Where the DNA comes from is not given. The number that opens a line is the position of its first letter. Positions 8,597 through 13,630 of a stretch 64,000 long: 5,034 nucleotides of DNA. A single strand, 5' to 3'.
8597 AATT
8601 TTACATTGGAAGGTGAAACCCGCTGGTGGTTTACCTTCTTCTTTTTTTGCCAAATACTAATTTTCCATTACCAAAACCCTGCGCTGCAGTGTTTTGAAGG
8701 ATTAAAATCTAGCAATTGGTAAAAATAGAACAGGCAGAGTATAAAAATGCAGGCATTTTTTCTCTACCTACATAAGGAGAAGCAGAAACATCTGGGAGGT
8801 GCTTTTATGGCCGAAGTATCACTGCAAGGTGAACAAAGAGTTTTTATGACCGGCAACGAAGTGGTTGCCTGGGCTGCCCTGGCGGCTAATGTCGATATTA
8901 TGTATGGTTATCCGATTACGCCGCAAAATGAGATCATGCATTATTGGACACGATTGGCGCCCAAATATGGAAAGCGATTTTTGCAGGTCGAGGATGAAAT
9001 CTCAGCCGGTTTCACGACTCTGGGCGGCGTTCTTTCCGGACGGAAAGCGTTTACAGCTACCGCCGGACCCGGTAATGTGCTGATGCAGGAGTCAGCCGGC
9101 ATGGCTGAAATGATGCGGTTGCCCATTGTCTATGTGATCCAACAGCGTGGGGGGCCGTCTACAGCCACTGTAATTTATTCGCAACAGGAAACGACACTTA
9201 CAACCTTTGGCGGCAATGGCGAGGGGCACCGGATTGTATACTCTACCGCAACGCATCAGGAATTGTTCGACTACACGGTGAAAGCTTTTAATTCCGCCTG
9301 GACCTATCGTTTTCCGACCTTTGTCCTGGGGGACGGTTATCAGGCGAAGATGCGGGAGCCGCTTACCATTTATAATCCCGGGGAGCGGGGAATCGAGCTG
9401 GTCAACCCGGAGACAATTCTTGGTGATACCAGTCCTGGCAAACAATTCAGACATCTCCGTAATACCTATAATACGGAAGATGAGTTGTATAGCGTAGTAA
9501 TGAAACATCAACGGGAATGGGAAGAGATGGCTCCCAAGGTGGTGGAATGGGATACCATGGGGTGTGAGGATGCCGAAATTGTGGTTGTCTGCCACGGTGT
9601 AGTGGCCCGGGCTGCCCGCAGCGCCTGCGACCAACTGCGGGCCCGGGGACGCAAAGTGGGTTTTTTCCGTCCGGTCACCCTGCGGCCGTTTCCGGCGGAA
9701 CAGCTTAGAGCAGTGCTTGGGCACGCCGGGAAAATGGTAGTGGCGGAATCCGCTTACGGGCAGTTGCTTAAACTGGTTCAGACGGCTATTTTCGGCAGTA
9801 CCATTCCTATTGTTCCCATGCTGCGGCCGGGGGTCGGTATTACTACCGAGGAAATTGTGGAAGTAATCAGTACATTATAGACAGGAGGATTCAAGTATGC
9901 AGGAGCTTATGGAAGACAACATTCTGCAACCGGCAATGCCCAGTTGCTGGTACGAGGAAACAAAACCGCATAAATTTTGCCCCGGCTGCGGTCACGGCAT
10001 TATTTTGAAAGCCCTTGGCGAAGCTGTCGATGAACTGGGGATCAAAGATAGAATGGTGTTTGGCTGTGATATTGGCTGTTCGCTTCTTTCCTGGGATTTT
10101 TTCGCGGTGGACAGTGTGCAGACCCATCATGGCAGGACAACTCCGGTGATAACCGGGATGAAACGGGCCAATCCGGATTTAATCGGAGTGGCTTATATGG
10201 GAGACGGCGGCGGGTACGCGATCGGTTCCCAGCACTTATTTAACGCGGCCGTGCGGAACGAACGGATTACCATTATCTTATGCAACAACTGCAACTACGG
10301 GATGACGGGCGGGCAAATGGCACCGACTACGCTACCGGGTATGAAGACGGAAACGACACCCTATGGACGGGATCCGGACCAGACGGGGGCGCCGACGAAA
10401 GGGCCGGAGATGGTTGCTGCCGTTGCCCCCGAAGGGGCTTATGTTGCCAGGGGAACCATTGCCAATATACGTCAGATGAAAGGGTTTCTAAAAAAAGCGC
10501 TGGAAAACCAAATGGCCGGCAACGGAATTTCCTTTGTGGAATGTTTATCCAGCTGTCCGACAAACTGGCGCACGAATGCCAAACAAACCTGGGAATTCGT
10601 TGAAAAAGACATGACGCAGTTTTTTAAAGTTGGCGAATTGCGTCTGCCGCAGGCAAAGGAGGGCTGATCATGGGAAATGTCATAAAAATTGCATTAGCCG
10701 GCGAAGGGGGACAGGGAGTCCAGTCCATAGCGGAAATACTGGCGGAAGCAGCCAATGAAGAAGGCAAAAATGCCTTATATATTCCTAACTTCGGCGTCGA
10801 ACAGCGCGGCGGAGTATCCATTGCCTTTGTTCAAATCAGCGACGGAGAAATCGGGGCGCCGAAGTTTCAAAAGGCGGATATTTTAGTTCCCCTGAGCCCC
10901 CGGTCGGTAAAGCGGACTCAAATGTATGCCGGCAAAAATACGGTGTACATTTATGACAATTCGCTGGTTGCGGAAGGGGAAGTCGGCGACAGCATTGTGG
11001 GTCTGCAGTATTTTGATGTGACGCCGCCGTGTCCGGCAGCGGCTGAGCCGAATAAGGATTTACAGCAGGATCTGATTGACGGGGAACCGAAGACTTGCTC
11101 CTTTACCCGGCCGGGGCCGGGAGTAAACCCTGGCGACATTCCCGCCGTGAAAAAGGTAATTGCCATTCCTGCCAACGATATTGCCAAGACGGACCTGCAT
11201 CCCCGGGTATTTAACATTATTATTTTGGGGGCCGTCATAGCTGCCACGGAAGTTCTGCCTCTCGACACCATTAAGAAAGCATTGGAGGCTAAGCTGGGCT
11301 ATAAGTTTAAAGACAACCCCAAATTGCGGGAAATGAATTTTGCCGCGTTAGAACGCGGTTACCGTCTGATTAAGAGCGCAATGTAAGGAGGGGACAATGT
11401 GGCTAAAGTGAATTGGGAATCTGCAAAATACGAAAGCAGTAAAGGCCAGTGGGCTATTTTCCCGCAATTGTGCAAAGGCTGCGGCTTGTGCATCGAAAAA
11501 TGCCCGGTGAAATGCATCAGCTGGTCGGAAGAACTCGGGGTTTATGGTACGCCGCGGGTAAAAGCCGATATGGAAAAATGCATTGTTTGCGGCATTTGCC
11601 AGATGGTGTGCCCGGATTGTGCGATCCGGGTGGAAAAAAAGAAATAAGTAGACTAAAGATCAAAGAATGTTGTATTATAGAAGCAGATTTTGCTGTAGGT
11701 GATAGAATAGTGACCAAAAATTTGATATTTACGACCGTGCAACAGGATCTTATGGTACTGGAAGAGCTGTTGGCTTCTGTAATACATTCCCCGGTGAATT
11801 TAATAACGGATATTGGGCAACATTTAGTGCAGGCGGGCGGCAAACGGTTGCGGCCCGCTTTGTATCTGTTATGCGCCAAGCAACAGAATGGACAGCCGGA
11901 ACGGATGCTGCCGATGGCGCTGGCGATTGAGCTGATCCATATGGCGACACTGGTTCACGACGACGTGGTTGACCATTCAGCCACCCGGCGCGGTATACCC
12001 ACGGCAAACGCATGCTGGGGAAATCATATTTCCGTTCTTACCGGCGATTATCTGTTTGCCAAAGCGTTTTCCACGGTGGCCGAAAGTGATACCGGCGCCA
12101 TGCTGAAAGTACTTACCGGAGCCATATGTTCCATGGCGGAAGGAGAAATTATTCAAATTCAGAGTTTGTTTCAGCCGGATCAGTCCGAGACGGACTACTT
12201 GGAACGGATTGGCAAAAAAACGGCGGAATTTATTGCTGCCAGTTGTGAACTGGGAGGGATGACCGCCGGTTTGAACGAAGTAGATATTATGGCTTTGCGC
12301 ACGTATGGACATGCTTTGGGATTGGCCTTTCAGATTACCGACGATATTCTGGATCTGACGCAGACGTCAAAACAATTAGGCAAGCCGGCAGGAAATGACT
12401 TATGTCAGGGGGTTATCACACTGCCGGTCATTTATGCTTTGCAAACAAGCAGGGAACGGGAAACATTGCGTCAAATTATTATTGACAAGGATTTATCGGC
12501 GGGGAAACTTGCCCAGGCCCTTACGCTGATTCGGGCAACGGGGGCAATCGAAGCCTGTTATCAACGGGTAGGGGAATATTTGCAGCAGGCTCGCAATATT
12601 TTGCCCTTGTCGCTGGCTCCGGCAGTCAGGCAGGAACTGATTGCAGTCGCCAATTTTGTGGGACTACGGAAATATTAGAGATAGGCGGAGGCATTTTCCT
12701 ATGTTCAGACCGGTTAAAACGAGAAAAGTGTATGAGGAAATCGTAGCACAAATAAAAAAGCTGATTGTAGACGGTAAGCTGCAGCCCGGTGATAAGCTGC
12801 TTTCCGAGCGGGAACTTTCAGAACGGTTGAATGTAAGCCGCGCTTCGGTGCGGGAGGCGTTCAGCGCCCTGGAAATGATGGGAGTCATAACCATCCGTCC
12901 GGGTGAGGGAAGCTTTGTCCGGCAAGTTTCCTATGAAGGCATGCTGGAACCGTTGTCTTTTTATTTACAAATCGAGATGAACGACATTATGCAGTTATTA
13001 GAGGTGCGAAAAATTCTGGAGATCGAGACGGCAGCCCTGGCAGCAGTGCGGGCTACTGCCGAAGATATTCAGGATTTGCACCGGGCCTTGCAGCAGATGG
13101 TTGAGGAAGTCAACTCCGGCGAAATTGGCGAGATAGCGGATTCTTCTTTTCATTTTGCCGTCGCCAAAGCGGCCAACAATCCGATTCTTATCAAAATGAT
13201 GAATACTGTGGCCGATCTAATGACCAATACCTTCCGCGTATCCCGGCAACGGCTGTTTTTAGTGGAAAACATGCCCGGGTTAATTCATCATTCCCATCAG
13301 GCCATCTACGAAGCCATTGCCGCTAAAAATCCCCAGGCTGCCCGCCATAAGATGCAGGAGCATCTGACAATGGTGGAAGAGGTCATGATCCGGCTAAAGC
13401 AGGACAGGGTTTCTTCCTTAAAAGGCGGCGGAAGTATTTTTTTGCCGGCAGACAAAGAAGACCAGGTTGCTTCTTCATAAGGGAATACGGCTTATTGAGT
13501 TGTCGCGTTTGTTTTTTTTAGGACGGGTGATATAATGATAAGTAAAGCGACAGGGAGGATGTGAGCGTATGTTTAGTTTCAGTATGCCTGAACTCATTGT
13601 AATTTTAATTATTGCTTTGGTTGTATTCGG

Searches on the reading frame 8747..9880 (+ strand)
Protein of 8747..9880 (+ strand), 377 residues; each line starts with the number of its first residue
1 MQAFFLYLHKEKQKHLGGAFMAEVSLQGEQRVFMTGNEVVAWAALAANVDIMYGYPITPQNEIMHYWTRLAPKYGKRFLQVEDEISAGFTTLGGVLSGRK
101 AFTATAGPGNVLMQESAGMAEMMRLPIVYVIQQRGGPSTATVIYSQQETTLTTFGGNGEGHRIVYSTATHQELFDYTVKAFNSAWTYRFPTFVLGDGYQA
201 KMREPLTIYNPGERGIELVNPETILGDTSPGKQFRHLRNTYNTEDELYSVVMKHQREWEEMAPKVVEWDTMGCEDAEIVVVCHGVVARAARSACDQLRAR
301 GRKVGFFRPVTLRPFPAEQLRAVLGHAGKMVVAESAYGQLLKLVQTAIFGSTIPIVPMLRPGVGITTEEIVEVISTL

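Call 48: search_protein_families(library=pfam, proteins=[window:8747-9880:+], max_evalue=0.00001)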
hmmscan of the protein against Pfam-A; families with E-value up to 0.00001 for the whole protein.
window:8747-9880:+ (377 aa): 2 families
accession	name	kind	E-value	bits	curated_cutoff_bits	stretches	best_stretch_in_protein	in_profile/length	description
PF01855.24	POR_N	-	1e-43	150.2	27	1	43-264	2-224/231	Pyruvate flavodoxin/ferredoxin oxidoreductase, thiamine diP-bdg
PF17147.9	PFOR_II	-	1.4e-18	67.5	27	1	276-356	1-86/102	Pyruvate:ferredoxin oxidoreductase core domain II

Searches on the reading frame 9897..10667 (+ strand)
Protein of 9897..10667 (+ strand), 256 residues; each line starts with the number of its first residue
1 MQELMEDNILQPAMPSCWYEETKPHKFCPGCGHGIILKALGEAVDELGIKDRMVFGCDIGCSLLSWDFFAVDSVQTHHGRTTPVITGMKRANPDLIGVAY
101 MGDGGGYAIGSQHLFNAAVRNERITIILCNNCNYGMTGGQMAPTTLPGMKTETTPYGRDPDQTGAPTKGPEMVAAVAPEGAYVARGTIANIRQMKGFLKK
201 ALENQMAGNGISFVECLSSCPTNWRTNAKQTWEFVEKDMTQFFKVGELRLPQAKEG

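Call 48: search_protein_families(library=pfam, proteins=[window:9897-10667:+], max_evalue=0.00001)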
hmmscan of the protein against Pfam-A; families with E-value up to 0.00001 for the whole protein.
window:9897-10667:+ (256 aa): 1 family
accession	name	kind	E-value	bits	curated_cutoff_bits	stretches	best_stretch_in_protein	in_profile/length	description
PF02775.26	TPP_enzyme_C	-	2.8e-20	73.1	21.9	1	70-216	23-151/151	Thiamine pyrophosphate enzyme, C-terminal TPP binding domain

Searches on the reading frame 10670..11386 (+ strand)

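Call 49: search_protein_families(library=pfam, proteins=[window:10670-11386:+], max_evalue=0.00001)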
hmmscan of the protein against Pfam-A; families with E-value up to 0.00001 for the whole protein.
window:10670-11386:+ (238 aa): 1 family
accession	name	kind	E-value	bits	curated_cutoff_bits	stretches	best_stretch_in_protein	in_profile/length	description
PF01558.24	POR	-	1.9e-35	123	27.4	1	13-231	1-172/173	Pyruvate ferredoxin/flavodoxin oxidoreductase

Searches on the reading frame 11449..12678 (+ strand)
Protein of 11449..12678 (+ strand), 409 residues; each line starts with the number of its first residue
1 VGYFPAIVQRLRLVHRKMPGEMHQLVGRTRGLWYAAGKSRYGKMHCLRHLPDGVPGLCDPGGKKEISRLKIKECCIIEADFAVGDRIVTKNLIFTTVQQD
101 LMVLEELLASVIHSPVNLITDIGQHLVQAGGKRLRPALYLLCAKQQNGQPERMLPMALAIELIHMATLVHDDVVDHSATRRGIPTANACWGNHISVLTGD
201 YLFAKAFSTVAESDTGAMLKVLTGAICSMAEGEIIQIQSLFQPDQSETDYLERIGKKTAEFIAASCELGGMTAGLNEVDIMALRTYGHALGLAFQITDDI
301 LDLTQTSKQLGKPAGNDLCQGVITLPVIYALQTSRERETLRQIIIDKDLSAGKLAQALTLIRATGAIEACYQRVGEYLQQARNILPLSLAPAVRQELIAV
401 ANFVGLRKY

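Call 49: search_protein_families(library=pfam, proteins=[window:11449-12678:+], max_evalue=0.00001)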
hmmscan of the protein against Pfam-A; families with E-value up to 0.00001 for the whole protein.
window:11449-12678:+ (409 aa): 1 family
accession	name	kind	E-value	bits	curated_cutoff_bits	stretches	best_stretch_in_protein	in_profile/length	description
PF00348.22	polyprenyl_synt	-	2.1e-71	240.5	27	1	118-359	3-249/251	Polyprenyl synthetase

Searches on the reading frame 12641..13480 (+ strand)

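Call 49: search_protein_families(library=pfam, proteins=[window:12641-13480:+], max_evalue=0.00001)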
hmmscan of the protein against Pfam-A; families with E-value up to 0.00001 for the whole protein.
window:12641-13480:+ (279 aa): 2 families
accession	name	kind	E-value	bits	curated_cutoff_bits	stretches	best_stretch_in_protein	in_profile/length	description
PF07729.17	FCD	-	2.9e-26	92.7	24.3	1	118-243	1-124/125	FCD domain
PF00392.27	GntR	-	4.3e-19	68.4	27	1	31-93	2-64/64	Bacterial regulatory proteins, gntR family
